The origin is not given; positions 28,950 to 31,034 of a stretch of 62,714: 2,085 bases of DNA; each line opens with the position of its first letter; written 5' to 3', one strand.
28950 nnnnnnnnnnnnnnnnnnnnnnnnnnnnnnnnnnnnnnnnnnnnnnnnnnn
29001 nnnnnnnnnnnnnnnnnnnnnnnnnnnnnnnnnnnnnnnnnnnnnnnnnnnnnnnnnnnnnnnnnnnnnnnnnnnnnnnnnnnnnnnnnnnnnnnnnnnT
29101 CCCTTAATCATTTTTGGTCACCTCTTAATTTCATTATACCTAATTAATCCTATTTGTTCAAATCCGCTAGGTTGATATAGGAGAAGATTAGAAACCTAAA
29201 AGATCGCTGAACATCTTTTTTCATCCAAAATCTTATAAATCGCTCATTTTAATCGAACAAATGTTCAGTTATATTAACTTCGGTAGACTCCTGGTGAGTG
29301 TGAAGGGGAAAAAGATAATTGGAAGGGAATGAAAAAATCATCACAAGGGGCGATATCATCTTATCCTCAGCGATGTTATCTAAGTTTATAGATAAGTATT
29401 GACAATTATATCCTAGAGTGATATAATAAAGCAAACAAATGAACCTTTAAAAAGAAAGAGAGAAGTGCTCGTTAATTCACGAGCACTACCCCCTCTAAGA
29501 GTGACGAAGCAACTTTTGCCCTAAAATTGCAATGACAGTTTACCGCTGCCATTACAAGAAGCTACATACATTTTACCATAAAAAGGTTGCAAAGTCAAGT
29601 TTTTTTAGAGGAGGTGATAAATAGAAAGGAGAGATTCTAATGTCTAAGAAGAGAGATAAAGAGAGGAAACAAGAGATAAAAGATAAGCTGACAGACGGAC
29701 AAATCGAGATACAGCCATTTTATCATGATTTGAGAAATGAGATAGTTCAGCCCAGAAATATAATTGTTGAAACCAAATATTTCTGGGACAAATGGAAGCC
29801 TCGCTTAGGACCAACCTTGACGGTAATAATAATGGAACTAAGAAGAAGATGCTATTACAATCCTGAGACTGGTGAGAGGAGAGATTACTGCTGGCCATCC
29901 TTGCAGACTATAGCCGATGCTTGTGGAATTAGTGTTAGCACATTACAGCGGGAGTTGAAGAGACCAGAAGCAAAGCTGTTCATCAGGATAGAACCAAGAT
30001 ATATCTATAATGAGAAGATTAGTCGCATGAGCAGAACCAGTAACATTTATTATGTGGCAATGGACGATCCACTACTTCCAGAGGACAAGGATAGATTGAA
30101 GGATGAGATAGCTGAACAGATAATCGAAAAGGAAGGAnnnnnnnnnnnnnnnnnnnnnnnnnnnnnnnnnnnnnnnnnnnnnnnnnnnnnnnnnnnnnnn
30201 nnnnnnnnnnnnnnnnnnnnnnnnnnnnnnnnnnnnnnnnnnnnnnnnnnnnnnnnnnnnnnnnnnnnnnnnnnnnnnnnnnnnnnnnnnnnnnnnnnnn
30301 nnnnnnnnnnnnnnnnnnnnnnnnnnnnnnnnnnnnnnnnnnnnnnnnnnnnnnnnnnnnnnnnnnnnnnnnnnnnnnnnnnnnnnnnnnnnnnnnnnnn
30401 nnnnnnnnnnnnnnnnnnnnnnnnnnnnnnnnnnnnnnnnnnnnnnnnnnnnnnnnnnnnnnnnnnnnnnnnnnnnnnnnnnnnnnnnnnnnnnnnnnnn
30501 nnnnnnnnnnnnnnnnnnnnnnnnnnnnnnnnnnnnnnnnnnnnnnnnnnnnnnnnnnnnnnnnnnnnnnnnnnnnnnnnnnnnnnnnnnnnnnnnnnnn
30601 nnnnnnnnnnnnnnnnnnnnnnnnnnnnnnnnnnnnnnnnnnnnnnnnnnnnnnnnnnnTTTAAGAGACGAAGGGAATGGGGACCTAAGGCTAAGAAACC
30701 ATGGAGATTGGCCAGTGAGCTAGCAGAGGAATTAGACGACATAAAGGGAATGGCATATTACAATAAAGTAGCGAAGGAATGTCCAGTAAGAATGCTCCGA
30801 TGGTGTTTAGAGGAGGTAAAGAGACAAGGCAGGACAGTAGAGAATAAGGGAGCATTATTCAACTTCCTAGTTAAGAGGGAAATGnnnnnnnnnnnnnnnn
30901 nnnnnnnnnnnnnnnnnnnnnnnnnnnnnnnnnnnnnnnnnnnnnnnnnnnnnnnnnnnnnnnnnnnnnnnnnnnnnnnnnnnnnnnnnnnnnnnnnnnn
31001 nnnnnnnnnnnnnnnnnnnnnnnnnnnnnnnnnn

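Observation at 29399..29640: Candidate antisense copy-number control in the rep leader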

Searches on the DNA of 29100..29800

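Call 29: search_rna_families(source=window, start=29100, end=29800, threshold=evalue, max_evalue=10)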
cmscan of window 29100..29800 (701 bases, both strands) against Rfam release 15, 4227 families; matches with E-value up to 10: 5.
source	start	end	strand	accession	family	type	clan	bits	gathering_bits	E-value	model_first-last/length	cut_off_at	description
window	29105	29200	+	RF00782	MIR480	Gene; miRNA;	-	20.6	35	6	1-140/140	no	MIR480 microRNA precursor family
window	29752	29773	-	RF01355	CRISPR-DR26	Gene; CRISPR;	-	20.1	39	0.91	1-25/25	no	CRISPR RNA direct repeat element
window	29146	29240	+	RF02310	TtnuHACA2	Gene; snRNA; snoRNA; HACA-box;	-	18.1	100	4.9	1-121/121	no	Tetrahymena snoRNA TtnuHACA2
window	29342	29511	-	RF02176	SMAD5-AS1_4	Gene; lncRNA;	-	16.6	50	4.3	1-173/173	no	SMAD5 antisense RNA 1 conserved region 4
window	29675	29724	+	RF00221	SNORD43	Gene; snRNA; snoRNA; CD-box;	CL00059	15.2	45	4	1-64/64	no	Small nucleolar RNA SNORD43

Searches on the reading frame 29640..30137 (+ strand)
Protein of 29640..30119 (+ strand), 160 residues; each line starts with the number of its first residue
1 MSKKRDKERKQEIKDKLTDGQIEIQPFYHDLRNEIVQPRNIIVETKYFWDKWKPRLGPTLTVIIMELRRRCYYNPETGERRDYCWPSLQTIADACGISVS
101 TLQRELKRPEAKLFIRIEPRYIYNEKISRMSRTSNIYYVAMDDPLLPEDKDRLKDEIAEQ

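Call 20: find_related_loci(query=window:29640-30119:+, collection=metagenome_contigs, flank=3000)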
Query window:29640-30119:+ (160 aa) in metagenome_contigs; peptide patterns used: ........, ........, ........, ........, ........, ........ (x = any residue, [..] = any of these).
102 stretches matched a pattern; 11 encode a relative of the query (tblastn E <= 1e-3); 11 distinct loci.
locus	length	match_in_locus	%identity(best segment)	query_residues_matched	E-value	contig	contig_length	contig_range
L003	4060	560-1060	92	1-160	6e-102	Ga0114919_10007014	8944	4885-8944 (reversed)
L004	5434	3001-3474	82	1-160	4e-89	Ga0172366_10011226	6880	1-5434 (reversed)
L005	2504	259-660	73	19-154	1e-67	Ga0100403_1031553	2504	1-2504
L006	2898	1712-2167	57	9-160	4e-57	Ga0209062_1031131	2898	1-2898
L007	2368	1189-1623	58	16-160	5e-57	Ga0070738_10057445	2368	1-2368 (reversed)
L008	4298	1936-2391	55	7-153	3e-55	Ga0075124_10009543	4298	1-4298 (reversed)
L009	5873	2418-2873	55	7-153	3e-55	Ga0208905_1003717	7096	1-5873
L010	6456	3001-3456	56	9-160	2e-53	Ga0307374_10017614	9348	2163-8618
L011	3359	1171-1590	58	21-160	1e-51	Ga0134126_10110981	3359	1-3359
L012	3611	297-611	60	56-159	3e-41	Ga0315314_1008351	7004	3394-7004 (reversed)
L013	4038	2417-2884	39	1-153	2e-33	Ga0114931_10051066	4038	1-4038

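Call 21: find_related_loci(query=window:29640-30119:+, collection=genome_contigs, flank=3000)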
Query window:29640-30119:+ (160 aa) in genome_contigs; peptide patterns used: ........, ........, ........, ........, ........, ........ (x = any residue, [..] = any of these).
66 stretches matched a pattern; 5 encode a relative of the query (tblastn E <= 1e-3); 5 distinct loci.
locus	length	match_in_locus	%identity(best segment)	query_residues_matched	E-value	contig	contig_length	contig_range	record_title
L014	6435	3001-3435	58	16-160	1e-56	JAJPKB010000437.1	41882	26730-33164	MAG: Chloroflexota bacterium isolate Centralia_MAG_593 k107_1655016, whole genome shotgun sequence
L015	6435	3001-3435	57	16-160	3e-56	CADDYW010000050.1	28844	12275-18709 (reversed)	Chloroflexi bacterium isolate 7 genome assembly, contig: NODE_930_length_28844_cov_15.768604, whole genome shotgun seque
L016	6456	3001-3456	56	9-160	2e-53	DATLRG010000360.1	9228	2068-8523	MAG TPA_asm: Chloroflexota bacterium isolate SMAG_U13898 k141_372698, whole genome shotgun sequence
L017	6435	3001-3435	56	16-160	8e-50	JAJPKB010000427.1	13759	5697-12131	MAG: Chloroflexota bacterium isolate Centralia_MAG_593 k107_32729134, whole genome shotgun sequence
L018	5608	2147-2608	28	22-157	1e-13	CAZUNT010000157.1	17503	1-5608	MAG TPA_asm: uncultured Caldilineaceae bacterium isolate binchicken_co7_199 genome assembly, contig: NODE_4411_length_17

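Call 35: find_homologous_proteins(query=window:29640-30119:+, max_evalue=1e-10)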
Query window:29640-30119:+ (160 aa): 8 proteins with E <= 1e-10 among 45 candidates.
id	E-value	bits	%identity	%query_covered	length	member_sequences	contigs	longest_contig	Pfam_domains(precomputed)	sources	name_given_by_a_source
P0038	3.9e-65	237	76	87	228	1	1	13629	PF13730.13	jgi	-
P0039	1.1e-50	190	57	95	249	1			PF13730.13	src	-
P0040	2.1e-45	172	55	88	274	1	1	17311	PF13730.13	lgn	-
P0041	3.6e-45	172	54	82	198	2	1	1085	-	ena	-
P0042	2.1e-35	140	53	78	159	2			-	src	-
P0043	5.4e-28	116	65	49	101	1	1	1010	-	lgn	-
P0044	3.7e-17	81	76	37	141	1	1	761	-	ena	-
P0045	1.7e-14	72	61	34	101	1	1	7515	-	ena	-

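Call 37: find_encoding_contigs(protein=P0038, flank=4000)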
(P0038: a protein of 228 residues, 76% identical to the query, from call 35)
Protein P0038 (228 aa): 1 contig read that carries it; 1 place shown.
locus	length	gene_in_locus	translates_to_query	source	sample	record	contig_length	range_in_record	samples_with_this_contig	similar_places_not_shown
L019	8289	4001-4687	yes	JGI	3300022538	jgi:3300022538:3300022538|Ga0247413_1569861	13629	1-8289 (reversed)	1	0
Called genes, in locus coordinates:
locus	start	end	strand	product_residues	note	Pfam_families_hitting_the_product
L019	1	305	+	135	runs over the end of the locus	-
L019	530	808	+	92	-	-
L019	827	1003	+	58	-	-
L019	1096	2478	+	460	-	PF01580:FtsK_SpoIIIE (weak), PF13245:AAA_19 (weak), PF13401:AAA_22 (weak)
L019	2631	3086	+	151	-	-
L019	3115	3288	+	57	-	-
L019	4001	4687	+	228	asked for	PF13730:HTH_36 (weak)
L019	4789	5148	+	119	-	-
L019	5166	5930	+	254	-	-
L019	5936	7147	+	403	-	PF22548:AEP-TOTE (faint)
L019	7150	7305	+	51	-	-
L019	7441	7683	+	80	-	-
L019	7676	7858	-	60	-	-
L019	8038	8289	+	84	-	?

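Call 38: find_encoding_contigs(protein=P0044, flank=2000)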
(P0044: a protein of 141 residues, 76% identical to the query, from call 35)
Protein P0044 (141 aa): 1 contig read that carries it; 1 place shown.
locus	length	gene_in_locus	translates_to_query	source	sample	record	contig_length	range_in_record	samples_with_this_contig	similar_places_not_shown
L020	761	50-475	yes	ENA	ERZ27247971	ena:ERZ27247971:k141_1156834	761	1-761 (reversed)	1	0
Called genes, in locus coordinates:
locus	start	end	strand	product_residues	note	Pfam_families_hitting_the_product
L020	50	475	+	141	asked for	-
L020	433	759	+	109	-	?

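Call 53: search_dna_similar(query=window:29640-30119:+, collection=plasmids, mode=protein, max_evalue=0.001, max_rows=20)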
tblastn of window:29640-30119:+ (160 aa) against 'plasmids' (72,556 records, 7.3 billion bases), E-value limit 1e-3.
Records with a match: 6; places in all: 6; records where one place covers at least 80% of the query: 1.
Best place of each record, by identity: <60% 6.
By first word of the organism name: Paenibacillus 3; Leptolinea 1; Piscirickettsia 1; Streptomyces 1.
By predicted mobility (MOB-suite, as given by PLSDB): non-mobilizable 6.
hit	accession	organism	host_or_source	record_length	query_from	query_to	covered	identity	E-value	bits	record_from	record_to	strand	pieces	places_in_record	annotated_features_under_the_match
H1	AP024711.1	Leptolinea sp. HRD-7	-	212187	28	160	83%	31.3%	6e-9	61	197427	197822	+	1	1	hypothetical protein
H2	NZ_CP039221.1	Piscirickettsia salmonis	Salmo salar,cell culture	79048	56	151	60%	31.3%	6e-4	46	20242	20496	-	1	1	helix-turn-helix domain-containing protein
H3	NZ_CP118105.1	Paenibacillus urinalis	Homo sapiens,blood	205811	40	149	69%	26.4%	6e-4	46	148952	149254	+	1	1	helix-turn-helix domain-containing protein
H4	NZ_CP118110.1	Paenibacillus urinalis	Homo sapiens,blood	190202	40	149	69%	26.4%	8e-4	46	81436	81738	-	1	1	DnaA N-terminal domain-containing protein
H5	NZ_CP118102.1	Paenibacillus urinalis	Homo sapiens,blood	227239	40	149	69%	26.4%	8e-4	46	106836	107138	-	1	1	DnaA N-terminal domain-containing protein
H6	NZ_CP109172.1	Streptomyces sp. NBC_01723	-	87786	83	144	39%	40.9%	6e-4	46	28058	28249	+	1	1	helix-turn-helix domain-containing protein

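Call 54: search_dna_similar(query=window:29640-30119:+, collection=phages, mode=protein, max_evalue=0.001, max_rows=20)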
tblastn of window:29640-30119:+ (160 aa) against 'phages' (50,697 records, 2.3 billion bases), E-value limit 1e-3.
Records with a match: 3; places in all: 3; records where one place covers at least 80% of the query: 0.
Best place of each record, by identity: <60% 3.
By first word of the organism name: Brevibacillus 3.
By host as written in the record: Brevibacillus laterosporus 3.
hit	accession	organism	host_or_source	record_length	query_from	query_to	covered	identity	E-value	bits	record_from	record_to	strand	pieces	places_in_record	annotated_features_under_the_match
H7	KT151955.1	Brevibacillus phage Jenst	Brevibacillus laterosporus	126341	40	115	48%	32.9%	5e-4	45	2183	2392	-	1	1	putative replication initiation protein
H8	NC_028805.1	Brevibacillus phage Jenst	Brevibacillus laterosporus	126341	40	115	48%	32.9%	5e-4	45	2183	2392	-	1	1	replication initiation protein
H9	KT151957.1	Brevibacillus phage SecTim467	Brevibacillus laterosporus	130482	40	115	48%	32.9%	5e-4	45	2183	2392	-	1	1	putative replicon initiation protein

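Call 55: get_annotated_region(hit=H1, flank=6000)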
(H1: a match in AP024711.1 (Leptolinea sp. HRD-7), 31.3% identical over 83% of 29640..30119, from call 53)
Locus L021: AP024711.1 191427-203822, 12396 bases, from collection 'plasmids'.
description: Leptolinea sp. HRD-7 plasmid HRD7plasmid DNA, complete genome
organism: Leptolinea sp. HRD-7 (NCBI taxid 2830982)
taxonomy: Bacteria; Chloroflexota; Anaerolineae; Anaerolineales; Anaerolineaceae; Leptolinea; Leptolinea sp. HRD-7
host: -; source: -; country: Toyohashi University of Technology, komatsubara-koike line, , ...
typing (MOB-suite, as given by PLSDB): non-mobilizable
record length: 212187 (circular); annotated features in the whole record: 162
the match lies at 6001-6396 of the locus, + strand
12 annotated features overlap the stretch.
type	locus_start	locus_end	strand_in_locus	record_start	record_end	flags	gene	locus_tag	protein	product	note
CDS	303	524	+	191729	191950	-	-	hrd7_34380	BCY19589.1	hypothetical protein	-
CDS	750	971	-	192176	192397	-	-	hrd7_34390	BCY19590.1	hypothetical protein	-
CDS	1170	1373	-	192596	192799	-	-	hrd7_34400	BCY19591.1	hypothetical protein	-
CDS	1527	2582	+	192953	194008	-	-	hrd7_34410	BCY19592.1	hypothetical protein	-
CDS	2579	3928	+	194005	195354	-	-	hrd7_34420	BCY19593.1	hypothetical protein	-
CDS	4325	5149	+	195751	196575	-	-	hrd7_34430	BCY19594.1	hypothetical protein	-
CDS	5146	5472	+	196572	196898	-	-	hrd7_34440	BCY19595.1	hypothetical protein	-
CDS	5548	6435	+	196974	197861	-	-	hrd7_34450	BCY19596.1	hypothetical protein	-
CDS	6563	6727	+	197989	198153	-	-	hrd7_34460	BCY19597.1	hypothetical protein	-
CDS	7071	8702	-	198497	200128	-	-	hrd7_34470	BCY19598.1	hypothetical protein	-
CDS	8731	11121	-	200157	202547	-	-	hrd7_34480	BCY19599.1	hypothetical protein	-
CDS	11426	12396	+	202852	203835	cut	-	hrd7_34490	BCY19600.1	hypothetical protein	-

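Call 73: search_solved_structures(query=A6, max_evalue=10)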
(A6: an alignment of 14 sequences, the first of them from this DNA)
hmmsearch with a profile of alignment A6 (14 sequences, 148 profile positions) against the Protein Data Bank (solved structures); distinct sequences matched with E-value up to 10: 10.
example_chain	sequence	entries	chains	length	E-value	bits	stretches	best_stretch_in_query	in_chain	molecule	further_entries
8etq_A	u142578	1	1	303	0.00047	23.5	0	72-102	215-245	k-cTRP5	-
2w48_A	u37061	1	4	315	0.013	18.8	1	69-132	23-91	SORBITOL OPERON REGULATOR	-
7bhy_A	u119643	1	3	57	0.085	16.1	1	69-100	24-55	Deoxyribonucleoside regulator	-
4cso_A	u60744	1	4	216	0.15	15.4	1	57-143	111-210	ORFY PROTEIN, TRANSCRIPTION FACTOR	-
8tac_A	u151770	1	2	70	0.22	14.8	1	57-86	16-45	DBP48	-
6sbs_A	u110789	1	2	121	0.4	14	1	67-120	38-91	Regulatory protein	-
8r7y_A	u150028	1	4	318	0.61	13.4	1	69-104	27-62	Deoxyribonucleoside regulator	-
3h3u_A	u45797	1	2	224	1.7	12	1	69-108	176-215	PROBABLE TRANSCRIPTIONAL REGULATORY PROTEIN (PROBABLY CRP/FNR-FAMILY)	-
3mzh_A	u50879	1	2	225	1.7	11.9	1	69-108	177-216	PROBABLE TRANSCRIPTIONAL REGULATORY PROTEIN (PROBABLY CRP/FNR-FAMILY)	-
3d0s_A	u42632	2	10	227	1.7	11.9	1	69-108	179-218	TRANSCRIPTIONAL REGULATORY PROTEIN | PROBABLE TRANSCRIPTIONAL REGULATORY PROTEIN (PROBABLY CRP/ FNR-FAMILY)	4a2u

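Call 74: search_protein_families(library=pfam, proteins=[L018:2138-3589:+], max_evalue=0.01)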
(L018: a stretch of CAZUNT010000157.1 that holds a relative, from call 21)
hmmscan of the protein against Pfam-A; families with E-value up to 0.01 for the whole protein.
L018:2138-3589:+ (483 aa): 1 family
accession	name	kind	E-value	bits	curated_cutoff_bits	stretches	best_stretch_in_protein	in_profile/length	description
PF11638.13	DnaA_N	-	5e-07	29.8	24.6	1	403-465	1-64/65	DnaA N-terminal domain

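Call 75: search_protein_families(library=pfam, proteins=[L004:2165-2506:+, L004:2485-2736:+, L004:2478-2804:-, L018:874-1674:-, L019:5936-7147:+, L019:1096-2478:+, L019:4789-5148:+, L019:5166-5930:+], max_evalue=0.01)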
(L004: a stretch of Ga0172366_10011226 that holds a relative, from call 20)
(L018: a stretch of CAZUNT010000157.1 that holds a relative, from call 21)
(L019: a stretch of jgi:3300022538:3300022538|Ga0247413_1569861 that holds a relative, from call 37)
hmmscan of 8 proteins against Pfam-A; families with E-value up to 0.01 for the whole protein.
L004:2165-2506:+ (113 aa): 6 families
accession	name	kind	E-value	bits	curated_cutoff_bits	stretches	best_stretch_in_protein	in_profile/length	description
PF12836.13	HHH_3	-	6.5e-23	81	27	1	45-106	2-65/65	Helix-hairpin-helix motif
PF00633.29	HHH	-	6.6e-12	45.1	24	2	79-103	5-29/30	Helix-hairpin-helix motif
PF14716.13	HHH_8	-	8.3e-05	23.3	30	0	76-106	39-69/73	Helix-hairpin-helix domain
PF14520.12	HHH_5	-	0.0001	23.2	27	0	83-103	33-53/57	Helix-hairpin-helix domain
PF03934.19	T2SSK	-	0.00019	22.2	24.2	1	49-106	1-61/63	Type II secretion system (T2SS), protein K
PF12826.13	HHH_2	-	0.0074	16.9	27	0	83-103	33-53/64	Helix-hairpin-helix motif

L004:2485-2736:+ (83 aa): 1 family
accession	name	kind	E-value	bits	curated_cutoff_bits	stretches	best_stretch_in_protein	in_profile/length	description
PF11213.13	DUF3006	-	3.7e-19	69.1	32.3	1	5-71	1-67/67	Protein of unknown function (DUF3006)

L004:2478-2804:- (108 aa): 0 families

L018:874-1674:- (266 aa): 9 families
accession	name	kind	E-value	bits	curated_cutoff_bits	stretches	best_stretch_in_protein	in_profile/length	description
PF13401.12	AAA_22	-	1.6e-22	80.7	27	1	42-173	3-130/130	AAA domain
PF05621.17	TniB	-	9.9e-09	35.3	22.4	1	41-185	32-181/189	Bacterial TniB protein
PF01637.24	ATPase_2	-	5e-08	33.5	33.2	1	41-234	17-222/225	ATPase domain predominantly from Archaea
PF13191.12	AAA_16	-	2.6e-06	28.5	32.6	1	32-153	11-160/167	AAA ATPase domain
PF13173.12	AAA_14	-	8.8e-06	26.2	27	1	47-195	5-126/129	AAA domain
PF13245.12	AAA_19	-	0.0007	20.2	25.1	0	42-165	9-124/134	AAA domain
PF20720.3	nSTAND3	-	0.00077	19.6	27.2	1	40-75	13-47/155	Novel STAND NTPase 3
PF13476.12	AAA_23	-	0.0022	19.1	27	0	40-61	15-36/201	AAA domain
PF05729.18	NACHT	-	0.0051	17.1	26.7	0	47-149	3-114/167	NACHT domain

L019:5936-7147:+ (403 aa): 1 family
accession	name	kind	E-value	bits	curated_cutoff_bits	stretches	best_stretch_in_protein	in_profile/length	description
PF22548.2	AEP-TOTE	-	6.9e-07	29.5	27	1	120-212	64-156/230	TOTE conflict system, Archaeo-Eukaryotic Primase domain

L019:1096-2478:+ (460 aa): 18 families
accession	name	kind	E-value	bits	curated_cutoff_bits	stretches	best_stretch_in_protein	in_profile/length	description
PF01580.24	FtsK_SpoIIIE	-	3.7e-10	40.1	24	1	107-209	15-121/221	FtsK/SpoIIIE family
PF13245.12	AAA_19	-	1.4e-06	28.9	25.1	1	131-226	11-101/134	AAA domain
PF13401.12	AAA_22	-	2.1e-06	28.5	27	1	133-257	7-123/130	AAA domain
PF20703.3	nSTAND1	-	6.3e-05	23.2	27.1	1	129-279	31-181/379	Novel STAND NTPase 1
PF10412.15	TrwB_AAD_bind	-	0.00011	21.7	20.5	0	123-158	7-42/387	Type IV secretion-system coupling protein DNA-binding domain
PF05729.18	NACHT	-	0.00015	22.1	26.7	1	134-233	3-99/167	NACHT domain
PF13173.12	AAA_14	-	0.00048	20.6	27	1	131-240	2-87/129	AAA domain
PF13191.12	AAA_16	-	0.00069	20.6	32.6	1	130-170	23-64/167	AAA ATPase domain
PF20720.3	nSTAND3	-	0.00092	19.4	27.2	1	129-175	15-46/155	Novel STAND NTPase 3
PF01637.24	ATPase_2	-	0.0011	19.3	33.2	1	125-239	15-133/225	ATPase domain predominantly from Archaea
PF12775.13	AAA_7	-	0.0033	17.4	25.8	0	127-173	29-76/181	P-loop containing dynein motor region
PF00580.27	UvrD-helicase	-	0.0038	17.4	23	1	133-267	15-153/271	UvrD/REP helicase N-terminal domain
PF05872.18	HerA_C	-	0.005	16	22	0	121-150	11-40/502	Helicase HerA-like C-terminal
PF03193.22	RsgA_GTPase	-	0.0067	16.7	30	0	130-153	105-128/174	RsgA GTPase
PF02492.25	cobW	-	0.0071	16.4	20.7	0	133-153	2-22/180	CobW/HypB/UreG, nucleotide-binding domain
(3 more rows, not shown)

L019:4789-5148:+ (119 aa): 0 families

L019:5166-5930:+ (254 aa): 0 families

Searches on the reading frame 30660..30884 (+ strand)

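Call 50: search_protein_families(library=pfam, proteins=[window:30660-30884:+], max_evalue=10)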
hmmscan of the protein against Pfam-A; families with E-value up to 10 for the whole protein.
seq(75 aa): 1 family
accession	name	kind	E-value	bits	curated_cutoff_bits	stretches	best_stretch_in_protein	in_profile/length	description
PF13652.11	QSregVF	-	0.05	14.1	23.8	1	31-73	9-50/112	Putative quorum-sensing-regulated virulence factor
